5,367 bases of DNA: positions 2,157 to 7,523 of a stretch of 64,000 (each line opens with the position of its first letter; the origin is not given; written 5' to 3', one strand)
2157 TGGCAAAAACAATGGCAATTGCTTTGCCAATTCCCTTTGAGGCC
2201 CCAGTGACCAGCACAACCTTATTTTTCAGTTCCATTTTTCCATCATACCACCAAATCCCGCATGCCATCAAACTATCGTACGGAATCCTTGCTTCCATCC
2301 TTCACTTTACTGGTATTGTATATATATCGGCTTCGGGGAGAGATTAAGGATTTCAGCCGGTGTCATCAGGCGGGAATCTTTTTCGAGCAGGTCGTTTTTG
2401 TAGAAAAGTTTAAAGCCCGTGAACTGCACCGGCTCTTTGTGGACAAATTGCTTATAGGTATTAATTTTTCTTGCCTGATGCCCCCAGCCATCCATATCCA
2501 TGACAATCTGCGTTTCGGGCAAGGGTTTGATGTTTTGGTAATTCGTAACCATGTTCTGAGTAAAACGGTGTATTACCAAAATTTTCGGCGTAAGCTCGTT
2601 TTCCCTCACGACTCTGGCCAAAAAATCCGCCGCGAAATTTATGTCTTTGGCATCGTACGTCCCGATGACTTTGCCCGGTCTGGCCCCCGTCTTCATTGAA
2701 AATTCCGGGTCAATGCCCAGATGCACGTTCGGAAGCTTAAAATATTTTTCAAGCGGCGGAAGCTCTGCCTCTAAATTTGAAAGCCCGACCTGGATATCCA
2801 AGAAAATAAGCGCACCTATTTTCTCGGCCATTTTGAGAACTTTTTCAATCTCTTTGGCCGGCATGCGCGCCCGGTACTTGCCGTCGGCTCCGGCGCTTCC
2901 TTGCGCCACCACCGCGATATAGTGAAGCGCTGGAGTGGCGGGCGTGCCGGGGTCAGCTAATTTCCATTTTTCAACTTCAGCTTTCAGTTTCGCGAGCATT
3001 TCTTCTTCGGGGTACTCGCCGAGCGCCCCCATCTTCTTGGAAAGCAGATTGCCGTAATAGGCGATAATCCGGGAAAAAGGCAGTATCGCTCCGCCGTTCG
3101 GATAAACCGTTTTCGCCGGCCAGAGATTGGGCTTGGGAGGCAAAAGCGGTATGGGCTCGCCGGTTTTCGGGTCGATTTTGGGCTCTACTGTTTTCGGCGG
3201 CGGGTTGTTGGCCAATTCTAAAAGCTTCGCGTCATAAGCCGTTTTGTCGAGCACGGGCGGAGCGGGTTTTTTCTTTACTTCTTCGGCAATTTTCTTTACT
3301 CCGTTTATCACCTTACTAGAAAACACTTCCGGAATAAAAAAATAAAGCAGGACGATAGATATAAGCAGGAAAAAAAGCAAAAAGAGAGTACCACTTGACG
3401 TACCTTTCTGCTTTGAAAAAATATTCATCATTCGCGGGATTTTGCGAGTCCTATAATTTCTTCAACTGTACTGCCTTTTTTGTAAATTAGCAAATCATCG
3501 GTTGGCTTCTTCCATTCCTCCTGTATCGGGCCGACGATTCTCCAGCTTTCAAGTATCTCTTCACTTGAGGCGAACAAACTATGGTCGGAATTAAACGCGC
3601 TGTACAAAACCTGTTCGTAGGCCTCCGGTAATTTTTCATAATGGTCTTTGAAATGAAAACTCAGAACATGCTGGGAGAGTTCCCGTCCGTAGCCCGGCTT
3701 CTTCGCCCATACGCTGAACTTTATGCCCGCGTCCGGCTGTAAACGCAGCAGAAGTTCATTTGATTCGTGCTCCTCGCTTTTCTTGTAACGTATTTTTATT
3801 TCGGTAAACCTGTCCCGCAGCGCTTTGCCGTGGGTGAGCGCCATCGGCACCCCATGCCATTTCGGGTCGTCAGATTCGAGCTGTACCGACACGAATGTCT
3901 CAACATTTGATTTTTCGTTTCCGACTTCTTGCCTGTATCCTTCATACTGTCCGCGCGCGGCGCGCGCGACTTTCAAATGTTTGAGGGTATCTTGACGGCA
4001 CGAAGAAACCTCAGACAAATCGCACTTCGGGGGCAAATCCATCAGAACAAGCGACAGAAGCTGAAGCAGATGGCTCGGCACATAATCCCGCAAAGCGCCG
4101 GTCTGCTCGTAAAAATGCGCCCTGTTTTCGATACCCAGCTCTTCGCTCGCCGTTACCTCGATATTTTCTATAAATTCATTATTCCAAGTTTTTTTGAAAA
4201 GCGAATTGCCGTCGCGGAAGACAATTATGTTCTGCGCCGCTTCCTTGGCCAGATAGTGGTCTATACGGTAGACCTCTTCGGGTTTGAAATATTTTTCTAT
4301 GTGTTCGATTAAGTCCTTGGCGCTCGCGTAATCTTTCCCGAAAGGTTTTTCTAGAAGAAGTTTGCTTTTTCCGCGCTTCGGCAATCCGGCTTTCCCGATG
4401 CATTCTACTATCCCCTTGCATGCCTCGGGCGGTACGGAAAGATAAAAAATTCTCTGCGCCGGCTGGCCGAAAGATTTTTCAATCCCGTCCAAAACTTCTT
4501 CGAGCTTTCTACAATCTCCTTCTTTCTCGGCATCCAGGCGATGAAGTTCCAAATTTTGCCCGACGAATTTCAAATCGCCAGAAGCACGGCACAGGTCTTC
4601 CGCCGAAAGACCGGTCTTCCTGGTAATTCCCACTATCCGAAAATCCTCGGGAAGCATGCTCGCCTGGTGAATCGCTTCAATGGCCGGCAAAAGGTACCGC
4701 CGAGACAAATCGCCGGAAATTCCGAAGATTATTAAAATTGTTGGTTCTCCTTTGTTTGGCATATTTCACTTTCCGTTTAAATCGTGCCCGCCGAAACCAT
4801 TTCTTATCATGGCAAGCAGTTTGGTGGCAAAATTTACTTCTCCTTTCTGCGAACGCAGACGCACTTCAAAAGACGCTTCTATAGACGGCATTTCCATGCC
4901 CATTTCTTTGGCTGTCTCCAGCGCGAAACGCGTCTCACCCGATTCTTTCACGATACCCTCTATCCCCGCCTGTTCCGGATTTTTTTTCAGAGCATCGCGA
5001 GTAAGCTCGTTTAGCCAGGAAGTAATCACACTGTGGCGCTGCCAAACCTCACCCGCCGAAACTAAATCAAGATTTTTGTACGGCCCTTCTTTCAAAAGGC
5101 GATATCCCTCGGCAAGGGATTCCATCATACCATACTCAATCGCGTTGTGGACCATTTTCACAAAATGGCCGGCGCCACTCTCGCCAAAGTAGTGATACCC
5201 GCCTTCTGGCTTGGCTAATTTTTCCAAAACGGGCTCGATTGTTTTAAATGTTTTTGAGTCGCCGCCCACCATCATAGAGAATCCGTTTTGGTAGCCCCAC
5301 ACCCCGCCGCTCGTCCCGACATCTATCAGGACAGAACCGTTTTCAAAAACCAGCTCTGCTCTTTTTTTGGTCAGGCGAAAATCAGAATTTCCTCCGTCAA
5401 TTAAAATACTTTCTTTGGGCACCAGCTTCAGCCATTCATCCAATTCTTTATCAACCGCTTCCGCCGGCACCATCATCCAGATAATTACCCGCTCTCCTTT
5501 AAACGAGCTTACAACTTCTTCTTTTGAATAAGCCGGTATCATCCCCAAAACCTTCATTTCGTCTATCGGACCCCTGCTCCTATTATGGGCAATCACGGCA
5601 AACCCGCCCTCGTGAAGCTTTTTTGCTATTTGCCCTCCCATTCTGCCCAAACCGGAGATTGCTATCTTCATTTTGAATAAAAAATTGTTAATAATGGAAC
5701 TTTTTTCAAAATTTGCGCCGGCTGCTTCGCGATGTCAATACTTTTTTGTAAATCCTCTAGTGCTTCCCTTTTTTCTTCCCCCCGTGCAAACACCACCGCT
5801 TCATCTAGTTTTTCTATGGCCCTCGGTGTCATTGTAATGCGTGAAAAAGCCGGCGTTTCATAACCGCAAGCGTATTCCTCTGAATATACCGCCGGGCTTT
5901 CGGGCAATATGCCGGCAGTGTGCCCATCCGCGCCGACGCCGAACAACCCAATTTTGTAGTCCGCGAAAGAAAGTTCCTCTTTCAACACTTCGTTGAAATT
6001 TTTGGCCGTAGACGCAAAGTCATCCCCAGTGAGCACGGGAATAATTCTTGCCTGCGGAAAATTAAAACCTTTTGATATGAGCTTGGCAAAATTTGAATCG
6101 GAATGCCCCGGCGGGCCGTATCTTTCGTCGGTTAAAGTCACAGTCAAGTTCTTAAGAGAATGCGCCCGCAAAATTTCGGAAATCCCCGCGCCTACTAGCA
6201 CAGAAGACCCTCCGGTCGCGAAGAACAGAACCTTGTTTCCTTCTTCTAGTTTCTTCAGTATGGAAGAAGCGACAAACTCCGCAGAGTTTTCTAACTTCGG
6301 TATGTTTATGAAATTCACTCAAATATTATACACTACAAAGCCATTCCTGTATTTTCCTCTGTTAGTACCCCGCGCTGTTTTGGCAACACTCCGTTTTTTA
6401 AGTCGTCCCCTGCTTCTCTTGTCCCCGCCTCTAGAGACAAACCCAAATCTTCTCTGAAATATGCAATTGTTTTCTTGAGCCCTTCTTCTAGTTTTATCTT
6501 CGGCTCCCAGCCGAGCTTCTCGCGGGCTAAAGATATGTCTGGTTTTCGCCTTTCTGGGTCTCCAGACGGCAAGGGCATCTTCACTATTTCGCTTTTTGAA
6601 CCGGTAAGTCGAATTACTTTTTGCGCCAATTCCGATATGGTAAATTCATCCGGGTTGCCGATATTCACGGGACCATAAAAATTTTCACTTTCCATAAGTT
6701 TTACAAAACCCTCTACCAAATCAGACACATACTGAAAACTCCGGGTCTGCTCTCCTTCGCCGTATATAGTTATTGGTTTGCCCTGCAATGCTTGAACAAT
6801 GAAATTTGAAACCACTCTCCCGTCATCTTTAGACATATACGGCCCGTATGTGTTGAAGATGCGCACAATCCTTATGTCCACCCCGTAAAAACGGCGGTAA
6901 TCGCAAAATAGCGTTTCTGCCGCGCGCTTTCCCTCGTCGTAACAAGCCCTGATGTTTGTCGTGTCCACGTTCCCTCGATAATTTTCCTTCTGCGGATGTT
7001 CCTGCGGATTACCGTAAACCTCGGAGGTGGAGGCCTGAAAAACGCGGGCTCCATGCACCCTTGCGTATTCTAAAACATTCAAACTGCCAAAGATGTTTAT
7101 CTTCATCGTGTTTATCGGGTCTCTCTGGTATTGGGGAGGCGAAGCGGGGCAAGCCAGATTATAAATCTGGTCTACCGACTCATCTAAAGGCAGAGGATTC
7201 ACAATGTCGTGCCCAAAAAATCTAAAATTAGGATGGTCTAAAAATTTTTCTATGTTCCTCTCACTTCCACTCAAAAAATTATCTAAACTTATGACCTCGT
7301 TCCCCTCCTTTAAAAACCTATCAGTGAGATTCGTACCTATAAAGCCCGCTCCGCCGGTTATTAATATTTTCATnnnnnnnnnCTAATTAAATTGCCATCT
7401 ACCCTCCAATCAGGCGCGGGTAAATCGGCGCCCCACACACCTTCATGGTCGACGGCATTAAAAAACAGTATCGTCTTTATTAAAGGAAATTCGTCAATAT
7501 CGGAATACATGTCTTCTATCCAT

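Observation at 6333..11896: Processive QxxRW glycosyltransferase + GH26-like hydrolase + UDP-xylose-synthase-like enzyme: a beta-glycan (possibly xylan/mannan-type) exopolysaccharide synthase module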

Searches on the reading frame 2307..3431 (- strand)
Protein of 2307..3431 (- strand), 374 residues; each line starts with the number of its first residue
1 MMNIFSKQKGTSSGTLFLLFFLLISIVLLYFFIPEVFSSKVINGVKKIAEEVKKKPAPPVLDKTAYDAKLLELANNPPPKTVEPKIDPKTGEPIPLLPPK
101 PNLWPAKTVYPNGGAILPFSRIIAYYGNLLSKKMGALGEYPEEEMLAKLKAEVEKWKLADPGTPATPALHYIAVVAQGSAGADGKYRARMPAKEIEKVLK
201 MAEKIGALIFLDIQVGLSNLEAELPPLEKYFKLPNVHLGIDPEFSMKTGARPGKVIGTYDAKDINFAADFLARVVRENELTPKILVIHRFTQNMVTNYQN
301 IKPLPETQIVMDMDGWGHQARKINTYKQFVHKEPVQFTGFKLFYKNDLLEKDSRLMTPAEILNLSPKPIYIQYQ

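Call 4: search_protein_families(library=pfam, proteins=[window:2307-3431:-], max_evalue=0.01)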
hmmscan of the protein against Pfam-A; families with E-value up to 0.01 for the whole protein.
window:2307-3431:- (374 aa): 0 families

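Call 5: search_protein_families(library=ncbifam, proteins=[window:2307-3431:-], max_evalue=0.01)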
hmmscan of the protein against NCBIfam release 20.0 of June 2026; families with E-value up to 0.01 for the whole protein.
window:2307-3431:- (374 aa): 0 families

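Call 54: search_solved_structures(query=window:2307-3431:-, max_evalue=1)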
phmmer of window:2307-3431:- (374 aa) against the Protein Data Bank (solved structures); distinct sequences matched with E-value up to 1: 0.

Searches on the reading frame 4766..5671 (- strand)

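Call 4: search_protein_families(library=pfam, proteins=[window:4766-5671:-], max_evalue=0.01)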
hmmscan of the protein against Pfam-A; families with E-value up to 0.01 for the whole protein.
window:4766-5671:- (301 aa): 4 families
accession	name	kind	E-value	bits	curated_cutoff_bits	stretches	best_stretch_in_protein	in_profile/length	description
PF03446.21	NAD_binding_2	-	3.5e-32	112.1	21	1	2-154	1-154/161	NAD binding domain of 6-phosphogluconate dehydrogenase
PF00393.24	6PGD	-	1.4e-17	64.5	27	1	168-278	1-117/290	6-phosphogluconate dehydrogenase, C-terminal domain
PF02826.25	2-Hacid_dh_C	-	0.0001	22.2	25.1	1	2-56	38-91/178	D-isomer specific 2-hydroxyacid dehydrogenase, NAD binding domain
PF03807.23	F420_oxidored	-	0.00085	20.3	21.6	1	2-93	1-91/94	NADP oxidoreductase coenzyme F420-dependent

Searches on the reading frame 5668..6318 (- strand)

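Call 4: search_protein_families(library=pfam, proteins=[window:5668-6318:-], max_evalue=0.01)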
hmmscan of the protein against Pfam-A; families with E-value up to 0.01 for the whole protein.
window:5668-6318:- (216 aa): 1 family
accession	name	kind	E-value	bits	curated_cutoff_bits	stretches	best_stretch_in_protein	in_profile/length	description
PF01182.26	Glucosamine_iso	-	1.2e-25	91.2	27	1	12-205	10-217/225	Glucosamine-6-phosphate isomerases/6-phosphogluconolactonase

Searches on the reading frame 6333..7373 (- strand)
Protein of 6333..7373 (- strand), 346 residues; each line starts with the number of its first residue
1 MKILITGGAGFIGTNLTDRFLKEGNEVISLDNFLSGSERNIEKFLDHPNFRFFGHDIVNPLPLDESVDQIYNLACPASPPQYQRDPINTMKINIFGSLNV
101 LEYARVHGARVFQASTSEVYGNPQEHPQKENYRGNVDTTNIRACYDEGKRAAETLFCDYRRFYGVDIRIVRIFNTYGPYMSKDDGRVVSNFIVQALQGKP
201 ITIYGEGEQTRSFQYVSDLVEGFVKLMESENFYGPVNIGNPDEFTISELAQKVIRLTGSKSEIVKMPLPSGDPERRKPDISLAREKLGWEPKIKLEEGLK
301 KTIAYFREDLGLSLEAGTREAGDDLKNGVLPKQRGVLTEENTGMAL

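Call 4: search_protein_families(library=pfam, proteins=[window:6333-7373:-], max_evalue=0.01)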
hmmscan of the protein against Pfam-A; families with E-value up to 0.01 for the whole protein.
window:6333-7373:- (346 aa): 7 families
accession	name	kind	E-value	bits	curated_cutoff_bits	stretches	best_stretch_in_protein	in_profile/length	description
PF16363.11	GDP_Man_Dehyd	-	1.7e-54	186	27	1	4-302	1-332/332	GDP-mannose 4,6 dehydratase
PF01370.27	Epimerase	-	7.8e-51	173.2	20.9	1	3-239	1-240/240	NAD dependent epimerase/dehydratase family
PF04321.23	RmlD_sub_bind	-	5.3e-11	42.6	27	1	1-265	1-239/287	RmlD substrate binding domain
PF01073.25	3Beta_HSD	-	1.6e-10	40.9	22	1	4-220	1-222/280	3-beta hydroxysteroid dehydrogenase/isomerase family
PF02719.21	Polysacc_synt_2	-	5.9e-09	36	20.2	1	3-110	1-121/293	Polysaccharide biosynthesis protein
PF07993.18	NAD_binding_4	-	2.1e-05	24.3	20.1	0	65-177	87-209/258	Male sterility protein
PF00106.31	adh_short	-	0.0081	16.1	26.6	0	3-60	3-61/195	short chain dehydrogenase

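Call 5: search_protein_families(library=ncbifam, proteins=[window:6333-7373:-], max_evalue=0.01)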
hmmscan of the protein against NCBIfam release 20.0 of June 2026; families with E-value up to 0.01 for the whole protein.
window:6333-7373:- (346 aa): 26 families (the best 25 are shown)
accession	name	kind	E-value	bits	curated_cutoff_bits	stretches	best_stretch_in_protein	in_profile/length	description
TIGR01181.1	dTDP_gluc_dehyt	equivalog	4.7e-44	150.8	365.1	1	2-308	1-313/321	dTDP-glucose 4,6-dehydratase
TIGR04180.1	EDH_00030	hypoth_equivalog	7.1e-36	123.8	475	1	3-282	1-285/297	NAD-dependent 4,6-dehydratase LegB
NF005998.1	PRK08125.1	equivalog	2.8e-32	111.9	777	1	2-306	317-649/649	bifunctional UDP-4-amino-4-deoxy-L-arabinose formyltransferase/UDP-glucuronic acid oxidase ArnA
NF008872.0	PRK11908.1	equivalog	9.7e-32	110.3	294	2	1-259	2-273/349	bifunctional UDP-4-keto-pentose/UDP-xylose synthase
TIGR01179.1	galE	equivalog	8e-28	97.2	262.3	1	2-303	1-322/332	UDP-glucose 4-epimerase GalE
NF007490.0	PRK10084.1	subfamily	4.2e-24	85.2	649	1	1-307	1-335/361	dTDP-glucose 4,6-dehydratase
NF047922.1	GDPFucSynFcl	equivalog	1.5e-20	73.9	500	1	96-308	84-303/308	GDP-L-fucose synthase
NF011728.1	PRK15181.1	equivalog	4.6e-20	71.9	760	1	3-306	18-337/348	Vi polysaccharide biosynthesis UDP-N-acetylglucosaminuronic acid C-4 epimerase TviC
TIGR02197.1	heptose_epim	equivalog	6.8e-20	71.5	274.6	1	3-304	1-311/316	ADP-glyceromanno-heptose 6-epimerase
NF007582.0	PRK10217.1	equivalog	1.3e-19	70.5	698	1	2-306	3-331/355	dTDP-glucose 4,6-dehydratase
TIGR02622.1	CDP_4_6_dhtase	equivalog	6.4e-15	55.1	278.45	1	2-308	6-332/352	CDP-glucose 4,6-dehydratase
NF041015.1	UDPsulfquin_syn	equivalog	2.7e-13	49.7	575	2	185-303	236-360/384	UDP-sulfoquinovose synthase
NF047837.1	UDPAcbARedWbcJ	equivalog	4.7e-13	48.8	500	1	141-267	99-225/372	UDP-2-acetamido-2,6-beta-L-arabino-hexul-4-ose reductase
NF043036.1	ErythonDh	equivalog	2.1e-12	46.9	325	1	1-172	1-176/321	D-erythronate dehydrogenase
NF007956.0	PRK10675.1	subfamily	1.4e-10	40.9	394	1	1-236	1-256/338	UDP-glucose 4-epimerase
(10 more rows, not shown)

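Call 9: search_solved_structures(query=window:6333-7373:-, max_evalue=1e-10, show_alignments=1)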
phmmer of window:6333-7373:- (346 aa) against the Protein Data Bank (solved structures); distinct sequences matched with E-value up to 1e-10: 103 (the best 60 are shown).
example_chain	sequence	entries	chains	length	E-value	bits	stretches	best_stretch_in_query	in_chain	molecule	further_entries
4gll_A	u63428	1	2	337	1.8e-113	382.4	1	2-311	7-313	UDP-glucuronic acid decarboxylase 1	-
2b69_A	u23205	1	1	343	1.9e-113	382.3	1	2-311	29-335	UDP-glucuronate decarboxylase 1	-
4m55_A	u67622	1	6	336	8.9e-113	380.1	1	2-311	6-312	UDP-glucuronic acid decarboxylase 1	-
4lk3_A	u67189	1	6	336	1.2e-112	379.7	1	2-311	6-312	UDP-glucuronic acid decarboxylase 1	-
7ys8_A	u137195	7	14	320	7.3e-44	153.5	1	1-308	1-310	UDP-glucose 4-epimerase | UDP-glucose 4-epimerase along with EC 5.1.3.2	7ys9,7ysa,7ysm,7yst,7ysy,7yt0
4zrm_A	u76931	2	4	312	1.5e-40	142.7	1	1-310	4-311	UDP-glucose 4-epimerase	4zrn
8vr2_A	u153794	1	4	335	8.6e-38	133.6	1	2-306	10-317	NAD-dependent epimerase/dehydratase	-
2c5e_A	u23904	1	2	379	7.2e-35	124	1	1-311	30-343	GDP-MANNOSE-3', 5'-EPIMERASE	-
2c59_A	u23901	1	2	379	1e-34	123.5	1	1-311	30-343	GDP-MANNOSE-3', 5'-EPIMERASE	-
2c54_A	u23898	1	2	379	2.5e-34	122.2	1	1-311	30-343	GDP-MANNOSE-3', 5'-EPIMERASE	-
2c5a_A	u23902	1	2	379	3.2e-34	121.8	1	1-311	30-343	GDP-MANNOSE-3', 5'-EPIMERASE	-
6pmh_A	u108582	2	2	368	3.5e-33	118.4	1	3-311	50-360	UDP-glucose 4-epimerase related protein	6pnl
8sg0_A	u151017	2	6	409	8.1e-33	117.2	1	2-310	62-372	GDP-mannose 3,5-epimerase | GDP-mannose 3,5 epimerase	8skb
6bwl_A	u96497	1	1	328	6e-32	114.4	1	1-306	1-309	Pal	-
6bi4_A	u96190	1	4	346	2.2e-31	112.5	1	1-308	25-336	dTDP-glucose 4,6-dehydratase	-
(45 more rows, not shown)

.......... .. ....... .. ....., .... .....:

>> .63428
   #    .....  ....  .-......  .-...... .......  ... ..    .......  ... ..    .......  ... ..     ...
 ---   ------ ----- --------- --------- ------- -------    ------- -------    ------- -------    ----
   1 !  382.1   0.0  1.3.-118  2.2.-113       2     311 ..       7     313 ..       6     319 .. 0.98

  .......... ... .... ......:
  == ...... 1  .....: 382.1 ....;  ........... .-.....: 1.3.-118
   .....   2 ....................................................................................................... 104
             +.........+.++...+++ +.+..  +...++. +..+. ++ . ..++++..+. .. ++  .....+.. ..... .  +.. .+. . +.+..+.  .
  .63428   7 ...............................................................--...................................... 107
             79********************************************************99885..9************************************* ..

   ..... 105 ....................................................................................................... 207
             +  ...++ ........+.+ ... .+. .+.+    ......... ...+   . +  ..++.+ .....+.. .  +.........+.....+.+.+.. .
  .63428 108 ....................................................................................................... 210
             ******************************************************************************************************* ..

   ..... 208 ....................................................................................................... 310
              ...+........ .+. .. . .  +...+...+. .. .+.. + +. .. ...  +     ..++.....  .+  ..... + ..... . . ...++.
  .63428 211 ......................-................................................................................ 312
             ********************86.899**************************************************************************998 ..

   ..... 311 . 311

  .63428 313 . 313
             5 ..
